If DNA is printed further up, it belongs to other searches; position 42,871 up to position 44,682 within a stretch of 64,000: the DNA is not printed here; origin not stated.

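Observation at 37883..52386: Bidirectional ~14.5-kb locus coupling a DMFase-type amidohydrolase and a polyamine-type importer to an N-methylglutamate-pathway-like module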

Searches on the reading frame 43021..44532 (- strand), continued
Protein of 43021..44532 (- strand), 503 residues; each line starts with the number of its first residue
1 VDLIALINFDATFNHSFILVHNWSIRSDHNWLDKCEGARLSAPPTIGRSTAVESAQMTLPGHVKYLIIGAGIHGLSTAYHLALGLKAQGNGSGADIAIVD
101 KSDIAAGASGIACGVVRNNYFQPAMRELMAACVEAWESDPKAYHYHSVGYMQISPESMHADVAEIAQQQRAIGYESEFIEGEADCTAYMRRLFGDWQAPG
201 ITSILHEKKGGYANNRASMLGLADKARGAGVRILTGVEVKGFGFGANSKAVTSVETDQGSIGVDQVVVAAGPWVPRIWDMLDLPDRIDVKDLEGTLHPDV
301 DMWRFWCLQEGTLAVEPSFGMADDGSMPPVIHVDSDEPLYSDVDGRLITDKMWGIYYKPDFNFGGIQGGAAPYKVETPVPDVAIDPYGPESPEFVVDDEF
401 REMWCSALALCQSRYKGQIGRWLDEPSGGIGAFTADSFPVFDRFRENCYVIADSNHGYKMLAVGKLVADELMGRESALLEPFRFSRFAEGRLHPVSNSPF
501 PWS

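Call 31: find_encoding_contigs(protein=P0229, flank=10000, max_places=3)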
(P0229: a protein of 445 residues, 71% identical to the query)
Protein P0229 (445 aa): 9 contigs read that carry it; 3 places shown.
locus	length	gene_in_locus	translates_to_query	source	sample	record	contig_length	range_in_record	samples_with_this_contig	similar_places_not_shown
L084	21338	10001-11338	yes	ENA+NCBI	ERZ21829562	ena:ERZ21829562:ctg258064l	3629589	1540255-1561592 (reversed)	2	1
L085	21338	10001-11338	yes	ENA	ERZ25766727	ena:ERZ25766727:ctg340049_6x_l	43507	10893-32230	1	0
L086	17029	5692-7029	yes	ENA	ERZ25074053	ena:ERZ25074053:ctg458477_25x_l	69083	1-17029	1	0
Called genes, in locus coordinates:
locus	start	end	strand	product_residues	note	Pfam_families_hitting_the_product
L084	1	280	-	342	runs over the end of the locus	PF05990:DUF900, PF12697:Abhydrolase_6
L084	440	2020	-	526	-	PF01921:tRNA-synt_1f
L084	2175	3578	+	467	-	PF00890:FAD_binding_2 (weak), PF01134:GIDA (faint), PF07992:Pyr_redox_2, PF12831:FAD_oxidored, PF13738:Pyr_redox_3 (weak), PF00070:Pyr_redox, PF02737:3HCDH_N (weak), PF02852:Pyr_redox_dim, +4 more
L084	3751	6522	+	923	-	PF13307:Helicase_C_2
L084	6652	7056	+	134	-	PF05099:TerB (weak)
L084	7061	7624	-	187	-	-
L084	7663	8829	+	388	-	PF00106:adh_short, PF08659:KR, PF13561:adh_short_C2, PF02152:FolB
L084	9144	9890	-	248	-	PF00392:GntR, PF07729:FCD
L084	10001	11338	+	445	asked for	PF01266:DAO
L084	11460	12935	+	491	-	PF00120:Gln-synt_C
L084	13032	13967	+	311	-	PF13522:GATase_6, PF13537:GATase_7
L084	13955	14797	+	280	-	PF01493:GXGXG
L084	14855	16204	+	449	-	PF01645:Glu_synthase, PF01070:FMN_dh, PF03060:NMO (weak), PF00478:IMPDH (weak)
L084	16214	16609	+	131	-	-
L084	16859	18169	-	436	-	PF00202:Aminotran_3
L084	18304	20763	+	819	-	PF01266:DAO, PF01494:FAD_binding_3 (faint), PF07992:Pyr_redox_2 (faint), PF16350:FAO_M, PF01571:GCV_T, PF08669:GCV_T_C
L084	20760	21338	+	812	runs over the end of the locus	PF01266:DAO, PF16350:FAO_M, PF01571:GCV_T, PF08669:GCV_T_C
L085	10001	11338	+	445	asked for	PF01266:DAO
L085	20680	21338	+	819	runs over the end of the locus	PF01266:DAO, PF07992:Pyr_redox_2 (faint), PF16350:FAO_M, PF01571:GCV_T, PF08669:GCV_T_C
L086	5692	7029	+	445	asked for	PF01266:DAO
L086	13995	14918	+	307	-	PF00070:Pyr_redox (faint), PF01266:DAO, PF01494:FAD_binding_3 (faint), PF07992:Pyr_redox_2 (faint)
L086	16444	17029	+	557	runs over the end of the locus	PF01266:DAO (weak), PF16350:FAO_M, PF01571:GCV_T, PF08669:GCV_T_C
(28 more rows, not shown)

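Call 32: find_encoding_contigs(protein=P0164, flank=10000, max_places=2)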
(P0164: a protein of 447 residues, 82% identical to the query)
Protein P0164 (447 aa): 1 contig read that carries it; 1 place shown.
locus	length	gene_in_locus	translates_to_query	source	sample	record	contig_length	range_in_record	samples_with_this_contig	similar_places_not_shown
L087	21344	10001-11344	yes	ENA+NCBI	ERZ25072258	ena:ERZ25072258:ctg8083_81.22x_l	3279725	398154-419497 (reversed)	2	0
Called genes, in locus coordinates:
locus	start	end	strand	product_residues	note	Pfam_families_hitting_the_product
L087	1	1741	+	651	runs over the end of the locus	PF00724:Oxidored_FMN, PF00070:Pyr_redox (faint), PF01134:GIDA (weak), PF07992:Pyr_redox_2, PF13450:NAD_binding_8 (weak)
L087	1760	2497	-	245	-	PF00106:adh_short, PF08659:KR, PF01370:Epimerase (weak), PF13460:NAD_binding_10 (weak), PF13561:adh_short_C2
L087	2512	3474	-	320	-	PF00698:Acyl_transf_1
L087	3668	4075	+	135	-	PF01042:Ribonuc_L-PSP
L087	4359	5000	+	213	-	PF01250:Ribosomal_S6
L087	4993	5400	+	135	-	PF01084:Ribosomal_S18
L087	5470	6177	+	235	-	PF01281:Ribosomal_L9_N, PF03948:Ribosomal_L9_C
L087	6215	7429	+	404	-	PF02353:CMAS, PF13489:Methyltransf_23, PF13649:Methyltransf_25, PF13847:Methyltransf_31, PF08241:Methyltransf_11, PF08242:Methyltransf_12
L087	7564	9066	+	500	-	PF00772:DnaB, PF13481:AAA_25, PF03796:DnaB_C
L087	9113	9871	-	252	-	PF00392:GntR, PF07729:FCD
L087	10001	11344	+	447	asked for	PF01266:DAO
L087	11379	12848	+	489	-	PF00120:Gln-synt_C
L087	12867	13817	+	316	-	PF13522:GATase_6, PF13537:GATase_7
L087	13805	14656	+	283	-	PF01493:GXGXG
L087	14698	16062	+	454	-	PF01645:Glu_synthase, PF01070:FMN_dh, PF00478:IMPDH (weak), PF03060:NMO (weak)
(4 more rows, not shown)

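Call 33: search_solved_structures(query=window:43021-44364:-, max_evalue=0.001)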
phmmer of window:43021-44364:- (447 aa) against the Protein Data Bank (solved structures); distinct sequences matched with E-value up to 0.001: 17.
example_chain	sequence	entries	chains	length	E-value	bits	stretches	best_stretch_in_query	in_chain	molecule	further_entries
1y56_B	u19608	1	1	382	6.8e-09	38.5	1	3-234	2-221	sarcosine oxidase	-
3ada_B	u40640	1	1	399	5.7e-08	35.5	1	9-214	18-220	SARCOSINE OXIDASE BETA SUBUNIT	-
1vrq_B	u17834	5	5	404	5.9e-08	35.4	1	9-214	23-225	Sarcosine oxidase beta subunit | Subunit beta of sarcosine oxidase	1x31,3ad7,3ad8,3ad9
2gag_B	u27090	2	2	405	9.1e-08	34.8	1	10-215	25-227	heterotetrameric sarcosine oxidase beta-subunit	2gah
5i39_A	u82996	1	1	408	2.2e-06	30.2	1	3-221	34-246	L-amino acid deaminase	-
5l46_A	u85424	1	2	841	3.7e-06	29.5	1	8-228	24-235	Dimethylglycine dehydrogenase, mitochondrial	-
5hxw_A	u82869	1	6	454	4.3e-06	29.3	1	3-221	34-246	L-amino acid deaminase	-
4pab_A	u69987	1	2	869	2.8e-05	26.6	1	8-228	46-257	Dimethylglycine dehydrogenase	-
4p9s_A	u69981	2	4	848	8.7e-05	25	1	8-228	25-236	Dimethylglycine dehydrogenase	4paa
3bhf_A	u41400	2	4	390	0.00067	22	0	6-228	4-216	Monomeric sarcosine oxidase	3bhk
1el5_A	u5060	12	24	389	0.00082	21.8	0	6-228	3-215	SARCOSINE OXIDASE | SARCOSINE OXIDE | Monomeric sarcosine oxidase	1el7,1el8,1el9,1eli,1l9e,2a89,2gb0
3m12_A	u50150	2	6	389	0.00083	21.7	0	6-228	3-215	Monomeric Sarcosine Oxidase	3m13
1l9c_A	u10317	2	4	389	0.00083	21.7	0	6-228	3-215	Monomeric Sarcosine Oxidase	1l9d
3m0o_A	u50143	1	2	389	0.00085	21.7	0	6-228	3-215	Monomeric sarcosine oxidase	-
7exs_A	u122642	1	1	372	0.00087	21.7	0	168-230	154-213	Sarcosine oxidase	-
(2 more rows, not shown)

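Call 45: find_related_loci(query=A2, collection=metagenome_contigs, flank=10000)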
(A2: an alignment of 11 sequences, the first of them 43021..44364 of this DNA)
Query A2 (447 aa) in metagenome_contigs; peptide patterns used: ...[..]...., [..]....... (x = any residue, [..] = any of these).
600 stretches matched a pattern (row limit reached: there are more); 585 encode a relative of the query (tblastn E <= 1e-3); the best 80 are kept; 80 distinct loci.
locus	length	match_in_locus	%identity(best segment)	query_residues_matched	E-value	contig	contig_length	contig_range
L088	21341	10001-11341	94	1-447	0e+0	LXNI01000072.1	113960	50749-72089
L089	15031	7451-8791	77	1-447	0e+0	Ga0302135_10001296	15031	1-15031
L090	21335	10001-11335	75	3-447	0e+0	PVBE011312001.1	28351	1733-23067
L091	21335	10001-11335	71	3-447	0e+0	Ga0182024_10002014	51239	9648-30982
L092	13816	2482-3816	71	1-447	0e+0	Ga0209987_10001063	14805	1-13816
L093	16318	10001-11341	72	1-447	0e+0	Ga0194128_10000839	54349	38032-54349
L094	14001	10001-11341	70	1-447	0e+0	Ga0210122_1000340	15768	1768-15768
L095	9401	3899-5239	71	1-447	0e+0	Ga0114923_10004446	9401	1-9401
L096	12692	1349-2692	71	1-447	0e+0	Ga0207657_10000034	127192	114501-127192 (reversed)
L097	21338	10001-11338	70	1-447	0e+0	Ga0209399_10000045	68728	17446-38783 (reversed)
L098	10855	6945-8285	71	1-447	0e+0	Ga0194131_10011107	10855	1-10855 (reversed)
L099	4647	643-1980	69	1-447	0e+0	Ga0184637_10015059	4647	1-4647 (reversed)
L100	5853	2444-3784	69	1-447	0e+0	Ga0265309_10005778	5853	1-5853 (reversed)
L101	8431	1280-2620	69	1-447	0e+0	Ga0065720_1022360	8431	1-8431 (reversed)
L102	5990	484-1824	68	1-447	0e+0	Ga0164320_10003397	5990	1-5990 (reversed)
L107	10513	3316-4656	68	1-447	0e+0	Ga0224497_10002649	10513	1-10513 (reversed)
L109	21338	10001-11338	68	1-447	0e+0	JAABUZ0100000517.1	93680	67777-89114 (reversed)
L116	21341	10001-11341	68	1-447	0e+0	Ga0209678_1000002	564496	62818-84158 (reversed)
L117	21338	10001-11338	68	1-447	0e+0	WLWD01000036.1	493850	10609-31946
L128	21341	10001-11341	68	1-447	0e+0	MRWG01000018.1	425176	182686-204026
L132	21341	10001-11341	68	1-447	0e+0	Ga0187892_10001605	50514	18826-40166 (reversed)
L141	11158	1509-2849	68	1-447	0e+0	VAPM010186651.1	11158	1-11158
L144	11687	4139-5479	65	1-447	0e+0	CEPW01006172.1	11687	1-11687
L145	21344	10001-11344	67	1-447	0e+0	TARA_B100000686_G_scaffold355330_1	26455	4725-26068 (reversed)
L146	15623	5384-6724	67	1-447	0e+0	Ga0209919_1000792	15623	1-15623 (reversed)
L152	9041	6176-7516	65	1-447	0e+0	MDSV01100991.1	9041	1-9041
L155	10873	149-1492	65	1-447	0e+0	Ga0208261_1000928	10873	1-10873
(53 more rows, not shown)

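Call 48: search_protein_families(library=pfam, proteins=[L141:7902-8432:-, L117:5925-7364:+, L097:9122-9907:+, L109:13123-16239:+, L152:3725-6085:-, L107:186-2309:-, L116:12667-13809:-, L146:3995-5152:+, L132:16720-18321:+, L091:8424-9839:+], max_evalue=0.0001)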
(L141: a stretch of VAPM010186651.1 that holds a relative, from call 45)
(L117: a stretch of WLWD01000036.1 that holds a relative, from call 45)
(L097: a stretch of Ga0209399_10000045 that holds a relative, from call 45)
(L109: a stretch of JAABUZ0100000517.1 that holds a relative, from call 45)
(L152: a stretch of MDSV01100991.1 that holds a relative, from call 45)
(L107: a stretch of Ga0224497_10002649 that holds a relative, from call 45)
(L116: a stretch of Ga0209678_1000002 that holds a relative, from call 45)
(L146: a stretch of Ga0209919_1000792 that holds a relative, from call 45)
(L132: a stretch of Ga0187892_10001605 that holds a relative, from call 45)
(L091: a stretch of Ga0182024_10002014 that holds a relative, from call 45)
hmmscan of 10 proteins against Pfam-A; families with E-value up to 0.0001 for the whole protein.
L141:7902-8432:- (176 aa): 0 families

L117:5925-7364:+ (479 aa): 1 family
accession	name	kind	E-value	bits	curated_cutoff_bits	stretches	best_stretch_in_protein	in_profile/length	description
PF00909.26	Ammonium_transp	-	3.3e-50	171.4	23.2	1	47-460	7-396/399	Ammonium Transporter Family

L097:9122-9907:+ (261 aa): 4 families
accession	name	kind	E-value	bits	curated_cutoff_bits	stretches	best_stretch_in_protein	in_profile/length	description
PF13561.12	adh_short_C2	-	1.8e-68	231.1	27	1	17-249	5-235/236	Enoyl-(Acyl carrier protein) reductase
PF00106.31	adh_short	-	1.9e-61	207.4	26.6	1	9-200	1-192/195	short chain dehydrogenase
PF08659.16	KR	-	9.2e-13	48.9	22.6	1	11-160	3-152/180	KR domain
PF23441.1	SDR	-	1.3e-08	35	27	1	10-198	9-202/258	SDR-like rossmann domain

L109:13123-16239:+ (1038 aa): 13 families
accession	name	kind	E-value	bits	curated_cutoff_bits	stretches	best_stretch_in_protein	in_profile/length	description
PF01571.26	GCV_T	-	2e-73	247.2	25.6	1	669-926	1-254/255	Aminomethyltransferase folate-binding domain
PF13510.11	Fer2_4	-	1.1e-28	99.5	22.8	1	81-160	3-81/82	2Fe-2S iron-sulfur cluster binding domain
PF08669.17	GCV_T_C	-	2.2e-23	82.4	25.9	1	952-1030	2-80/80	Glycine cleavage T-protein C-terminal barrel domain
PF17806.6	SO_alpha_A3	-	5.4e-22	78.3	23.1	1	574-658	2-86/87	Sarcosine oxidase A3 domain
PF07992.20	Pyr_redox_2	-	4.6e-16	59.5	26.1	1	230-490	2-249/291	Pyridine nucleotide-disulphide oxidoreductase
PF04324.20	Fer2_BFD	-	1.1e-10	42.1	26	1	578-626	2-47/50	BFD-like [2Fe-2S] binding domain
PF12831.13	FAD_oxidored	-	1.8e-10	41.2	27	1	230-273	1-44/416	FAD dependent oxidoreductase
PF13450.12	NAD_binding_8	-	7.5e-08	33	21.9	1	233-268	1-36/68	NAD(P)-binding Rossmann-like domain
PF00890.30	FAD_binding_2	-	8.5e-07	28.9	20.4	1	230-268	1-39/414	FAD binding domain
PF03486.20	HI0933_like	-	5.9e-06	26.3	50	1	230-267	2-39/244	HI0933-like protein Rossmann domain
PF01134.28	GIDA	-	2.1e-05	24.2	22.1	1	230-260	1-31/391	Glucose inhibited division protein A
PF00070.33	Pyr_redox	-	2.7e-05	25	22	0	231-264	2-35/82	Pyridine nucleotide-disulphide oxidoreductase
PF01262.27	AlaDh_PNT_C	-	7e-05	22.8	23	0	227-274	27-74/214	Alanine dehydrogenase/PNT, C-terminal domain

L152:3725-6085:- (786 aa): 3 families
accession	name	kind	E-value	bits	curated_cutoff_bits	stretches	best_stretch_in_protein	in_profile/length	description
PF01571.26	GCV_T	-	1.2e-67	228.3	25.6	1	413-671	2-254/255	Aminomethyltransferase folate-binding domain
PF09347.15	DUF1989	-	1.2e-39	136.2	27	1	191-358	3-168/168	Domain of unknown function (DUF1989)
PF08669.17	GCV_T_C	-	3.9e-18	65.6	25.9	1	697-778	1-80/80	Glycine cleavage T-protein C-terminal barrel domain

L107:186-2309:- (707 aa): 3 families
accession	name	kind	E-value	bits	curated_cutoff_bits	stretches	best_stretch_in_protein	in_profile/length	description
PF00732.25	GMC_oxred_N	-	3.9e-54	184.2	23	1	147-438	1-217/218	GMC oxidoreductase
PF05199.19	GMC_oxred_C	-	1e-37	130.2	24.6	1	529-662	1-139/139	GMC oxidoreductase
PF00890.30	FAD_binding_2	-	3.2e-08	33.6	20.4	0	348-401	152-206/414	FAD binding domain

L116:12667-13809:- (380 aa): 1 family
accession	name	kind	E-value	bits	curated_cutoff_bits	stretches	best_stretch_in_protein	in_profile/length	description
PF01758.21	SBF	-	2.9e-40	138.4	24.3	1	89-284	2-190/191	Sodium Bile acid symporter family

L146:3995-5152:+ (385 aa): 1 family
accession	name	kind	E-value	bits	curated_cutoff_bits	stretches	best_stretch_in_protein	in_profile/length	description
PF00155.27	Aminotran_1_2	-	1.3e-29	103.9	19.7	1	38-374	12-361/361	Aminotransferase class I and II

L132:16720-18321:+ (533 aa): 2 families
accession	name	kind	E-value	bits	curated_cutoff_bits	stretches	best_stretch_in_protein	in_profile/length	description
PF13520.12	AA_permease_2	-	1.7e-74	251.7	27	1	21-458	1-414/427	Amino acid permease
PF00324.27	AA_permease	-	1e-13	51.3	24.6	1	31-410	9-358/470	Amino acid permease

L091:8424-9839:+ (471 aa): 0 families

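Call 51: search_protein_families(library=pfam, proteins=[L116:4679-5920:+, L116:5937-6854:-, L116:6929-8563:-, L116:8678-9829:+, L116:11532-12338:-, L116:13727-14182:-, L116:14179-14544:-, L116:14669-15574:+, L116:16798-17658:+, L116:17717-19384:+], max_evalue=0.0001)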
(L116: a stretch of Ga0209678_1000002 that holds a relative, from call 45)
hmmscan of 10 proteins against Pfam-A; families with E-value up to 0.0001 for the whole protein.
L116:4679-5920:+ (413 aa): 2 families
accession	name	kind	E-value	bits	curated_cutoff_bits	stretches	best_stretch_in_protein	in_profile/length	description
PF01266.30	DAO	-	7.5e-65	220.2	27.9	1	5-393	2-352/353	FAD dependent oxidoreductase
PF13450.12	NAD_binding_8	-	1.2e-05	26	21.9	1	7-34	1-28/68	NAD(P)-binding Rossmann-like domain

L116:5937-6854:- (305 aa): 1 family
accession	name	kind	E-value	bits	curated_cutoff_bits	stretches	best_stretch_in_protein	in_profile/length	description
PF08007.18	JmjC_2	-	1.7e-19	70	22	1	115-226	8-121/127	JmjC domain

L116:6929-8563:- (544 aa): 3 families
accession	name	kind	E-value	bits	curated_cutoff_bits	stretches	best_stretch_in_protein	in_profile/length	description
PF00732.25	GMC_oxred_N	-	3.8e-56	190.8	23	1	5-296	1-217/218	GMC oxidoreductase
PF05199.19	GMC_oxred_C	-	3.6e-38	131.7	24.6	1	387-520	1-139/139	GMC oxidoreductase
PF00890.30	FAD_binding_2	-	5.6e-07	29.5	20.4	0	6-38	1-32/414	FAD binding domain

L116:8678-9829:+ (383 aa): 1 family
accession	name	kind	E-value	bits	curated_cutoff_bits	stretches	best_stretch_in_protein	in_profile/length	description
PF00155.27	Aminotran_1_2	-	2.5e-30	106.4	19.7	1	41-374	18-360/361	Aminotransferase class I and II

L116:11532-12338:- (268 aa): 1 family
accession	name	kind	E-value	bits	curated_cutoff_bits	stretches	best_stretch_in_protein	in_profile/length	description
PF05875.18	Ceramidase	-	2.7e-09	37.2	32.5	1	49-257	23-236/259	Ceramidase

L116:13727-14182:- (151 aa): 1 family
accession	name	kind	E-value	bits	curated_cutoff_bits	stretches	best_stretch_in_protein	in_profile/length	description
PF00903.31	Glyoxalase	-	1.3e-10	42.2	20.6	1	4-112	3-120/121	Glyoxalase/Bleomycin resistance protein/Dioxygenase superfamily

L116:14179-14544:- (121 aa): 3 families
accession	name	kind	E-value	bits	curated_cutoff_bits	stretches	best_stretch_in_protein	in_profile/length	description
PF12840.13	HTH_20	-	1.4e-09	38.2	27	1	18-62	6-48/51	Helix-turn-helix domain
PF01022.26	HTH_5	-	2.8e-05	24.3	22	1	33-62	16-45/47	Bacterial regulatory protein, arsR family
PF12802.13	MarR_2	-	9.1e-05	23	27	0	24-64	13-51/61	MarR family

L116:14669-15574:+ (301 aa): 1 family
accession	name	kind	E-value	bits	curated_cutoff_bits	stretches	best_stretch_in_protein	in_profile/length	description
PF13230.11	GATase_4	-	2.9e-14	53.1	23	1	56-290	21-253/272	Glutamine amidotransferases class-II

L116:16798-17658:+ (286 aa): 3 families
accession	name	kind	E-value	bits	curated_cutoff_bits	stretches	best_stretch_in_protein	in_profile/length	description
PF00497.25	SBP_bac_3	-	3.8e-26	91.8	26.4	1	36-266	1-132/132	Bacterial extracellular solute-binding proteins, family 3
PF09084.16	NMT1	-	3.1e-05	24.4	20.5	0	123-196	69-144/216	NMT1/THI5 like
PF12974.12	Phosphonate-bd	-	9.8e-05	22.3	27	0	130-263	88-229/242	ABC transporter, phosphonate, periplasmic substrate-binding protein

L116:17717-19384:+ (555 aa): 3 families
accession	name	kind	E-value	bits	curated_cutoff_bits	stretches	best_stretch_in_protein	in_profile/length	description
PF00732.25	GMC_oxred_N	-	1.3e-58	198.8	23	1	5-296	1-217/218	GMC oxidoreductase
PF05199.19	GMC_oxred_C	-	1.6e-35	123.1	24.6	1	387-520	1-139/139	GMC oxidoreductase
PF00890.30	FAD_binding_2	-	8.2e-05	22.4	20.4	0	6-37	1-31/414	FAD binding domain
